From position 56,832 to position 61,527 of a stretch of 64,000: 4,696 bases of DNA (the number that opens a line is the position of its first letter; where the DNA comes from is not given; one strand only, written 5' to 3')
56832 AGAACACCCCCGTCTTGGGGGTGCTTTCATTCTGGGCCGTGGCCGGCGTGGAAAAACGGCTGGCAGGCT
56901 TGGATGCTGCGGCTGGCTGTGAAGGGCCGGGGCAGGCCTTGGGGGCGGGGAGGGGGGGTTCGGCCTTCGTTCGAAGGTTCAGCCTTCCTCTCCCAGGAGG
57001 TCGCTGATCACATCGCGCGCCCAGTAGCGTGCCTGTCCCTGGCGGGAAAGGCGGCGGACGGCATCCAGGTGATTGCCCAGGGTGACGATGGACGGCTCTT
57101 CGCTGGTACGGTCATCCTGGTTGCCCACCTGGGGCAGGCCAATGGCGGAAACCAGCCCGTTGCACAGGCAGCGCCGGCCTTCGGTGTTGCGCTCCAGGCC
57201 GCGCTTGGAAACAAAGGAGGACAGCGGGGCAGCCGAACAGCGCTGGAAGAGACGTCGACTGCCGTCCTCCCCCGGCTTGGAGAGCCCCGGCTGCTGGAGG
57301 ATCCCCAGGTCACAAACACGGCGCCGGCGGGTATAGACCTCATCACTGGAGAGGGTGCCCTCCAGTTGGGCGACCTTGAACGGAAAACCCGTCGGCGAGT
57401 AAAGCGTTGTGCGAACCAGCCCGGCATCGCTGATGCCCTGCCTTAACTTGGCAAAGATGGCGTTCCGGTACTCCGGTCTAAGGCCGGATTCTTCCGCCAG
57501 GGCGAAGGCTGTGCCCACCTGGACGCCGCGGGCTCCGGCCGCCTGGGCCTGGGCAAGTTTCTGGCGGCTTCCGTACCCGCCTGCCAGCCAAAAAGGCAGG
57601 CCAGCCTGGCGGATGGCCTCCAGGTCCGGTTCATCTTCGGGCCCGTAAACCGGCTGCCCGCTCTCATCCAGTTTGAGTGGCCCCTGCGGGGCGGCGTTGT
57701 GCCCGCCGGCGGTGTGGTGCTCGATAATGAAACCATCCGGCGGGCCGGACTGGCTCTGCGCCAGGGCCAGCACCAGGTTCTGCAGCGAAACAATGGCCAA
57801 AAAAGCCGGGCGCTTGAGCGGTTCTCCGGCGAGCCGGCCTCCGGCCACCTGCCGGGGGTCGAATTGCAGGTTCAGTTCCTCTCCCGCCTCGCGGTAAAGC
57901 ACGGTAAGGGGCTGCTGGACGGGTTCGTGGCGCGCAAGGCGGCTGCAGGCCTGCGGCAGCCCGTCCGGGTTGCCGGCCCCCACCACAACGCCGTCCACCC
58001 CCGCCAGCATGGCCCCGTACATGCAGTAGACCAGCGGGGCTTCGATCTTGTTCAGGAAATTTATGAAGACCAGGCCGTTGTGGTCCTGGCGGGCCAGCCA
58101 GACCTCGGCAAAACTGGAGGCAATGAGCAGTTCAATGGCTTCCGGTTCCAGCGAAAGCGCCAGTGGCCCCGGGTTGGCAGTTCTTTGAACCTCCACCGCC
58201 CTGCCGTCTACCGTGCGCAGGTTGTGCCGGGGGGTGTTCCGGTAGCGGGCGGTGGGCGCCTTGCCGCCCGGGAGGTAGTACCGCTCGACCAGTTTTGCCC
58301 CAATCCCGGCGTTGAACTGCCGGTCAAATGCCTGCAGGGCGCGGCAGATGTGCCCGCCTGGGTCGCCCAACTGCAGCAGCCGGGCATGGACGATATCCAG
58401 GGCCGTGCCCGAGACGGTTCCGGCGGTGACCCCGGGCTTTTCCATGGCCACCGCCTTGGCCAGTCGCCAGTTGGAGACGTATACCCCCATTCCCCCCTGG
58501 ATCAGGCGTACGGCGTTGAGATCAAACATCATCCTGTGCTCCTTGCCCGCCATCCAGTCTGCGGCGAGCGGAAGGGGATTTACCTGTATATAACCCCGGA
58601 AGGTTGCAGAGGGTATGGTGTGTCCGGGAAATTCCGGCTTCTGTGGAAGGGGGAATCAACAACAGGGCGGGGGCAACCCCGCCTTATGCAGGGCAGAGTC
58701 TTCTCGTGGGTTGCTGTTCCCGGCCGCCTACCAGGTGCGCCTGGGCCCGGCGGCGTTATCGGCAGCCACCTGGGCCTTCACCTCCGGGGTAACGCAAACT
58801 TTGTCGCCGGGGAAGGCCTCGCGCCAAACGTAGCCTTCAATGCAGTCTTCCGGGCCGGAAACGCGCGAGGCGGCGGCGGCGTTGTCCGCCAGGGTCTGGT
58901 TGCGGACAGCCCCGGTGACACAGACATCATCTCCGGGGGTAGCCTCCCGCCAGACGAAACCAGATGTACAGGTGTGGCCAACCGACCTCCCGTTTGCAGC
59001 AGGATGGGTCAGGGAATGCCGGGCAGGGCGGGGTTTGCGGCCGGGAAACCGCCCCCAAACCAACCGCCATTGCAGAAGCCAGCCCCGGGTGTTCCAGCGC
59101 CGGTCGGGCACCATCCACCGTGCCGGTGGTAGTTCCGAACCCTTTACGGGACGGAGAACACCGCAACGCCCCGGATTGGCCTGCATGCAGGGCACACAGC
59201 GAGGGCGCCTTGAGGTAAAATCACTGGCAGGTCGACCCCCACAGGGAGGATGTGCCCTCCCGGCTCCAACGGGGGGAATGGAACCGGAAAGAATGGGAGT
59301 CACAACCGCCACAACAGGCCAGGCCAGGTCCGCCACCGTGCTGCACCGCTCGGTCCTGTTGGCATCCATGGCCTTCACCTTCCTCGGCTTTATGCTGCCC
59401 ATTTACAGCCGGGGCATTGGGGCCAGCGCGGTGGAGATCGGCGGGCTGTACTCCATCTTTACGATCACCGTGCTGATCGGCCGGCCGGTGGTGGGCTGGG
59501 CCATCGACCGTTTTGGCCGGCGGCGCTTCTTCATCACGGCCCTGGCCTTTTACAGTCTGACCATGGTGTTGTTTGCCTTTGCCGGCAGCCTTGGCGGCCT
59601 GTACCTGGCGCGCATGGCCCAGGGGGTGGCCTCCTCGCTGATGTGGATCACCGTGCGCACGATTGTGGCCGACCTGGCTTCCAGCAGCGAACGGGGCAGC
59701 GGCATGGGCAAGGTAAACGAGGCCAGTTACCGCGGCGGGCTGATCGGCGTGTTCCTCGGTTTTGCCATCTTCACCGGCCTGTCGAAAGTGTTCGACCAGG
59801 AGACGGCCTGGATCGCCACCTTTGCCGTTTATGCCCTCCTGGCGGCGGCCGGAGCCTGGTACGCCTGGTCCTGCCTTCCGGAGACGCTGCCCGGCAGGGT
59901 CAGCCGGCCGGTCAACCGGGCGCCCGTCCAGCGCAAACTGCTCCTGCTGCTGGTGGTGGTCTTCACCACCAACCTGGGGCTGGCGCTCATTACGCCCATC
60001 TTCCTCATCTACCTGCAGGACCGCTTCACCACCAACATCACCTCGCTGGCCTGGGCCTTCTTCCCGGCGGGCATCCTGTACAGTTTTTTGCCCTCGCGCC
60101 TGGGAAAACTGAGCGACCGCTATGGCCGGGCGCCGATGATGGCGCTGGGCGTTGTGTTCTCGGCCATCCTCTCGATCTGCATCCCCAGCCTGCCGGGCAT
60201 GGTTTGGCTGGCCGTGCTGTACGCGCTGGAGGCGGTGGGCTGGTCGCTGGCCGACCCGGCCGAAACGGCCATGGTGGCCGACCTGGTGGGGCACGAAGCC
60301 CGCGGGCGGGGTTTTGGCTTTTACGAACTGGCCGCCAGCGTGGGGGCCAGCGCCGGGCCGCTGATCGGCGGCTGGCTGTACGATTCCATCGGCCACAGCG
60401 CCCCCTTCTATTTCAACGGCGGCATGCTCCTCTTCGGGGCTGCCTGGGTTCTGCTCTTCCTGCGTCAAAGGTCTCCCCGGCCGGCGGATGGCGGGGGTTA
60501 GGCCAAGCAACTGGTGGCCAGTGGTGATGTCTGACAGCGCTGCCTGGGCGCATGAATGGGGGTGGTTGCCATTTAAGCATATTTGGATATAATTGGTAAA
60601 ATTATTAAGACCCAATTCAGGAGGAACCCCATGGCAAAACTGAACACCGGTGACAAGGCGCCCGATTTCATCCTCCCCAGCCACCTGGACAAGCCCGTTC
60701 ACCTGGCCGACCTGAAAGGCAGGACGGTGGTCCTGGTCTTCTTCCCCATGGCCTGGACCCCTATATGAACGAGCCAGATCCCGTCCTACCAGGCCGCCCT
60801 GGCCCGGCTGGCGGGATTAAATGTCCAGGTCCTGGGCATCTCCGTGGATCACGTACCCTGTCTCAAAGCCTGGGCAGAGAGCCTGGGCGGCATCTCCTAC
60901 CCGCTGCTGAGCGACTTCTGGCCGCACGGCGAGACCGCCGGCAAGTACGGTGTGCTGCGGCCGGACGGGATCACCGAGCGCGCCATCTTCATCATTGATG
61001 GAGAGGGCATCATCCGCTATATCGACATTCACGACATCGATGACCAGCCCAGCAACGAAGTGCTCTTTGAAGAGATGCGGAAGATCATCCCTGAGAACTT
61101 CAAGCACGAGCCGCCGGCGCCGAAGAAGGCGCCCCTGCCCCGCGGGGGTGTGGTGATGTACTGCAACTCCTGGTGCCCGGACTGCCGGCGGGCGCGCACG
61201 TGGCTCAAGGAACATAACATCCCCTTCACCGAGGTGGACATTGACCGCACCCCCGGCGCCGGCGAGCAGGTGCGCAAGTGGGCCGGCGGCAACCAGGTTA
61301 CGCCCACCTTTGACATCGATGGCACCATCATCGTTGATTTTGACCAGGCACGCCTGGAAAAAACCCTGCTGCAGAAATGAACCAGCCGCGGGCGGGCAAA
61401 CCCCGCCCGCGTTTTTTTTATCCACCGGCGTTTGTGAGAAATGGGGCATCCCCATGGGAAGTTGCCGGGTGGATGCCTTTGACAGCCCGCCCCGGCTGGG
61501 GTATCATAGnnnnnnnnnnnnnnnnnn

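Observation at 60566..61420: Peroxiredoxin-glutaredoxin fusion with TGA at the peroxidatic cysteine position: a likely selenoprotein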

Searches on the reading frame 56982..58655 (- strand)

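Call 38: search_protein_families(library=pfam, proteins=[window:56982-58655:-], max_evalue=0.0001)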
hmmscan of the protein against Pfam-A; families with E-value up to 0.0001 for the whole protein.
window:56982-58655:- (558 aa): 1 family
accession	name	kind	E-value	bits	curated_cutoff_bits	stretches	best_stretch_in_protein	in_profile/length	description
PF03060.21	NMO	-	5e-09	36.4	28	1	299-402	151-243/331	Nitronate monooxygenase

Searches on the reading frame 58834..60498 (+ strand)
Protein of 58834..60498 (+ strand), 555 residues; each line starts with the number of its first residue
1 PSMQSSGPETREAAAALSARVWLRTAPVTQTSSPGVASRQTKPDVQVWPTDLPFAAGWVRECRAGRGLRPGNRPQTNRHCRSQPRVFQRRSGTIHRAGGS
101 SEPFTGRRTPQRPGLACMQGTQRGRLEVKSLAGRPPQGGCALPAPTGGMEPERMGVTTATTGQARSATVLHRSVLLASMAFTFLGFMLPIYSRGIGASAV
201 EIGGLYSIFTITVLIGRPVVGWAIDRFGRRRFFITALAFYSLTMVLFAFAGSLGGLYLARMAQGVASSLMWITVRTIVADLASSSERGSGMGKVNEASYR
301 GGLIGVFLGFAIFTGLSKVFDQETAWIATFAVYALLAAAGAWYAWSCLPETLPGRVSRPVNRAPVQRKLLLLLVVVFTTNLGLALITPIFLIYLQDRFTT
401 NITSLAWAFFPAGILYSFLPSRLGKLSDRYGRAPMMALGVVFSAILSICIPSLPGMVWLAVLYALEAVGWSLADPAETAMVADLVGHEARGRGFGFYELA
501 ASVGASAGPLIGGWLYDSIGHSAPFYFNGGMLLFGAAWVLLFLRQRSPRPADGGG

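Call 38: search_protein_families(library=pfam, proteins=[window:58834-60498:+], max_evalue=0.0001)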
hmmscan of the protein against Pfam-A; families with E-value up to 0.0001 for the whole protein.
window:58834-60498:+ (555 aa): 4 families
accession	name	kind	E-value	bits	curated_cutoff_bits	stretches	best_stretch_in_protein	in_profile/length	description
PF07690.21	MFS_1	-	6.3e-53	180.3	33.4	2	372-550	1-180/347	Major Facilitator Superfamily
PF00083.30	Sugar_tr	-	8.3e-10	38.6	22.3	1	188-351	43-194/452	Sugar (and other) transporter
PF12832.13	MFS_1_like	-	1.2e-08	34.9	25.2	1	366-526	211-372/373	MFS_1 like family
PF13347.12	MFS_2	-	5.5e-06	25.6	27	0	297-515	142-380/427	MFS/sugar transport protein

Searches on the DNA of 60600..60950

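Call 52: search_rna_families(source=window, start=60600, end=60950, threshold=evalue, max_evalue=10)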
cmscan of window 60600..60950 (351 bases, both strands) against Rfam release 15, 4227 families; matches with E-value up to 10: 2.
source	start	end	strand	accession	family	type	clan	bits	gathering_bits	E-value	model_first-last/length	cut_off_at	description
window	60729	60759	+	RF01746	mraW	Cis-reg;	-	14.4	50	3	37-67/107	no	mraW RNA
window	60642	60708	-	RF01129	sR44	Gene; snRNA; snoRNA; CD-box;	-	9.8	45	6.5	1-55/55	no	Small nucleolar RNA sR44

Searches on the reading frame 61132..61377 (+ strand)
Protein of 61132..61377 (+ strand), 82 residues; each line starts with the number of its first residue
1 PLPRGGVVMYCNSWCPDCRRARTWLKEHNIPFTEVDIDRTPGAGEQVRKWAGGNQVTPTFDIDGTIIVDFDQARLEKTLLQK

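Call 47: search_solved_structures(query=window:61132-61377:+, max_evalue=0.01, show_alignments=2)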
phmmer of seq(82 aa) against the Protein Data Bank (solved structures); distinct sequences matched with E-value up to 0.01: 26.
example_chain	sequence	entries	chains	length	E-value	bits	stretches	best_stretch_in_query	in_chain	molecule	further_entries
7c10_A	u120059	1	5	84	1.2e-08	38.3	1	7-79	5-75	Glutaredoxin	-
2lqo_A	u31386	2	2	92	3.2e-08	37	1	6-69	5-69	Putative glutaredoxin Rv3198.1/MT3292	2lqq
7c12_A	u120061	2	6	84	3.3e-07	33.7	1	7-79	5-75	Glutaredoxin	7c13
7f75_G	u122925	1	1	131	1.7e-06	31.5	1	7-48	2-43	transcriptional regulator Spx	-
6ghb_A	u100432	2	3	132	2e-06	31.2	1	7-48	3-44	Regulatory protein Spx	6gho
1z3e_A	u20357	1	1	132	2.2e-06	31.1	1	7-48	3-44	Regulatory protein spx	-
3gfk_A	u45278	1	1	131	2.4e-06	31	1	7-48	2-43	Regulatory protein spx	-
3zit_A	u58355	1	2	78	1.4e-05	28.5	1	8-78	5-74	THIOREDOXIN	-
3zij_A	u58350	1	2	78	1.9e-05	28.1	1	8-78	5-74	THIOREDOXIN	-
3ihq_A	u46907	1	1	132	5.2e-05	26.7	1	7-48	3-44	Regulatory protein spx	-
1fov_A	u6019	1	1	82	0.00018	25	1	7-72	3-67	GLUTAREDOXIN 3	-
4tr0_A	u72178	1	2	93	0.0004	23.9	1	7-63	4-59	Glutaredoxin 3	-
3l78_A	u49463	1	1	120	0.00042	23.8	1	7-50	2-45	Regulatory protein spx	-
2mzc_A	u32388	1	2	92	0.00045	23.7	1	6-58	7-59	Glutaredoxin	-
2khp_A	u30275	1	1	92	0.00048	23.6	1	6-58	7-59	GLUTAREDOXIN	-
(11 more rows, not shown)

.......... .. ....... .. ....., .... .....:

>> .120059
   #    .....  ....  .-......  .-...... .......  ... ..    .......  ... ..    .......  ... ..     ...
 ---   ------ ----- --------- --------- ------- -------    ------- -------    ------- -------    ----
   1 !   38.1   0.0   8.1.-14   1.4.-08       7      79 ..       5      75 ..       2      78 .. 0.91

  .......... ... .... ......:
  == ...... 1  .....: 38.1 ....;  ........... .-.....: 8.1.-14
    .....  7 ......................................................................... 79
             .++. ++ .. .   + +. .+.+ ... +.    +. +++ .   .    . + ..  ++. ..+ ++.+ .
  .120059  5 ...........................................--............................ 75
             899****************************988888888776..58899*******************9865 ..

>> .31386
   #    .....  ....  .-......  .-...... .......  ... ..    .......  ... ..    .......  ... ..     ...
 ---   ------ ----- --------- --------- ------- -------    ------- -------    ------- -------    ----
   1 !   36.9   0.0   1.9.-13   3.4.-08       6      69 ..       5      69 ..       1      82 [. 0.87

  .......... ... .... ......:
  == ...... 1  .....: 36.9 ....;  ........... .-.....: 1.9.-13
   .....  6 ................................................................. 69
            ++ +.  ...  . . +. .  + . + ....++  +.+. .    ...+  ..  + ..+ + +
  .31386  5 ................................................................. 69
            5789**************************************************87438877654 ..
